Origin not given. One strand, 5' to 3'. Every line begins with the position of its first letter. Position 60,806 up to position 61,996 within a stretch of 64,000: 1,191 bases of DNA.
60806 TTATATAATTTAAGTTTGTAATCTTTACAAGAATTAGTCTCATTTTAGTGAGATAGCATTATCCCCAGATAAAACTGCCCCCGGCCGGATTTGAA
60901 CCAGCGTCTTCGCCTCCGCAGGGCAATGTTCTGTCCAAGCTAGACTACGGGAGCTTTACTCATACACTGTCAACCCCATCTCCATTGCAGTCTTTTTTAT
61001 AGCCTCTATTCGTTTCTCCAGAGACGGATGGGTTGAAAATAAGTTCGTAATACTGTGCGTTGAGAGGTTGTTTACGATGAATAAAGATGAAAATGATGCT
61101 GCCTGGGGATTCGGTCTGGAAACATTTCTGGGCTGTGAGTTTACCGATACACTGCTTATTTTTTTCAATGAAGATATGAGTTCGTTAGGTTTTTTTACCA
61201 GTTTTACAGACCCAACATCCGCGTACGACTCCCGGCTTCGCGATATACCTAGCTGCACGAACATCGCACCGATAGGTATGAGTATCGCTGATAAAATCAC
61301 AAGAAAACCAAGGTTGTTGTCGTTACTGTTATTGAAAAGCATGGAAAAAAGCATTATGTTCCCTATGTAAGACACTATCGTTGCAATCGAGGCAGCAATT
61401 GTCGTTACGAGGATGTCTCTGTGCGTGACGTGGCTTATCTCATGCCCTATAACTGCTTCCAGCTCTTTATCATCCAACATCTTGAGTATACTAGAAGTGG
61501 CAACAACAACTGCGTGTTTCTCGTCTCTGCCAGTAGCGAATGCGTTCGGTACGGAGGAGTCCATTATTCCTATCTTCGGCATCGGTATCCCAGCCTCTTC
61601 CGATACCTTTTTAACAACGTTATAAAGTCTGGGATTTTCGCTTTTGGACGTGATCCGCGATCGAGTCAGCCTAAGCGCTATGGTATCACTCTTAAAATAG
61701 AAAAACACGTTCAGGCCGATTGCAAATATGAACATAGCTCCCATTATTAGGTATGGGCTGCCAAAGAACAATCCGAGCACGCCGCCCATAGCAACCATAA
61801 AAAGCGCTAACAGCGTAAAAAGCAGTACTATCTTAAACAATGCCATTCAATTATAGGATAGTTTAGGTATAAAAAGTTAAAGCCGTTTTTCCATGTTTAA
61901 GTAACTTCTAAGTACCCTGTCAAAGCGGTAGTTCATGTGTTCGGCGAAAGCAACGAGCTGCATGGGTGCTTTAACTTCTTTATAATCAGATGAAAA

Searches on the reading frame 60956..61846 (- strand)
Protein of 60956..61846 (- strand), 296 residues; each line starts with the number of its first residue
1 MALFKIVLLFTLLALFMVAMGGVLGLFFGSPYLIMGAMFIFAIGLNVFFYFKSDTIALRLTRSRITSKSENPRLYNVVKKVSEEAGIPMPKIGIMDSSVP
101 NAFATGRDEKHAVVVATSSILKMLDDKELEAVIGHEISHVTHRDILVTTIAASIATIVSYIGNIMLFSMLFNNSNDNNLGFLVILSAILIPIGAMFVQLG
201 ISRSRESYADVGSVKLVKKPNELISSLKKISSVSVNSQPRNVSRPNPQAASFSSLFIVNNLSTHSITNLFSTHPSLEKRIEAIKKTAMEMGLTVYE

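Call 28: find_encoding_contigs(protein=window:60956-61846:-, flank=10000, max_places=10)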
Protein window:60956-61846:- (296 aa): 8 contigs read that carry it; 5 places shown.
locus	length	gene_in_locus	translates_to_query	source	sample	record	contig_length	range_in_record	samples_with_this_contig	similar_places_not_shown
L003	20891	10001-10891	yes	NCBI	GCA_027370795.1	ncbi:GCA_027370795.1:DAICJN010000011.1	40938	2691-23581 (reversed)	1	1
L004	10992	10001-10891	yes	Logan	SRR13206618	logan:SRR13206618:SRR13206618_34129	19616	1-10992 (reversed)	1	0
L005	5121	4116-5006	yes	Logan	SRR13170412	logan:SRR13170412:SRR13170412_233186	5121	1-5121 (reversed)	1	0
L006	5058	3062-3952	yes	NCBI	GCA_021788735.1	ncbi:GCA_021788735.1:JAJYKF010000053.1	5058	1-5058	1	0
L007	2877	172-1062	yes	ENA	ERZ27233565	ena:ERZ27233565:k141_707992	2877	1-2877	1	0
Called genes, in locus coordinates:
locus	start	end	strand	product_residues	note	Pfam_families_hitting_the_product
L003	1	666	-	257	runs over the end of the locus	PF06560:GPI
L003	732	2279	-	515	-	PF01943:Polysacc_synt, PF13440:Polysacc_synt_3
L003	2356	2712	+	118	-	-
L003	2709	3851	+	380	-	PF01926:MMR_HSR1, PF02421:FeoB_N (faint), PF08438:YGR210-like_G4, PF02824:TGS (weak)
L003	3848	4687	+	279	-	PF00398:RrnaAD, PF13649:Methyltransf_25 (weak)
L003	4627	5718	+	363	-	-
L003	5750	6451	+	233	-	PF09754:PAC2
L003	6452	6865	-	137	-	-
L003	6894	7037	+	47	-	-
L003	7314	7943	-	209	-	PF02002:TFIIE_alpha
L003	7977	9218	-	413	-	PF02163:Peptidase_M50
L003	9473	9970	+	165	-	-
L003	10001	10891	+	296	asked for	PF05569:Peptidase_M56 (faint), PF01435:Peptidase_M48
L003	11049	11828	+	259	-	-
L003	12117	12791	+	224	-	-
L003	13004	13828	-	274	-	-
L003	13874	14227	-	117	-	-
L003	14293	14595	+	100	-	PF00583:Acetyltransf_1, PF13508:Acetyltransf_7, PF13673:Acetyltransf_10, PF08445:FR47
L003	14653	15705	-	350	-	PF01555:N6_N4_Mtase (faint), PF01170:UPF0020, PF02086:MethyltransfD12 (weak), PF05175:MTS (faint), PF08241:Methyltransf_11 (faint), PF13847:Methyltransf_31 (weak)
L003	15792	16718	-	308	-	-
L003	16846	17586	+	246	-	-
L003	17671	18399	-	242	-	PF14023:Bestrophin-like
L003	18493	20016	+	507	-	PF00171:Aldedh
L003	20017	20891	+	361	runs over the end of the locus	PF00483:NTP_transferase, PF12804:NTP_transf_3, PF24894:Hexapep_GlmU (faint), PF00132:Hexapep (faint), PF25087:GMPPB_C, PF25084:LbH_EIF2B (weak)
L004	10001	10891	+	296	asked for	PF05569:Peptidase_M56 (faint), PF01435:Peptidase_M48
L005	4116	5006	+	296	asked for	PF05569:Peptidase_M56 (faint), PF01435:Peptidase_M48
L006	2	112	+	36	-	?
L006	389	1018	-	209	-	PF02002:TFIIE_alpha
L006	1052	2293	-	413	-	PF02163:Peptidase_M50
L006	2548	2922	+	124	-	-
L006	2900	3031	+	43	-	-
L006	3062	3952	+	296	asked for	PF05569:Peptidase_M56 (faint), PF01435:Peptidase_M48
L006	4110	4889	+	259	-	-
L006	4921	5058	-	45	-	?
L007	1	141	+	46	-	?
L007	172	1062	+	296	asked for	PF05569:Peptidase_M56 (faint), PF01435:Peptidase_M48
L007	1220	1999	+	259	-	-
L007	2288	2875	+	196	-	?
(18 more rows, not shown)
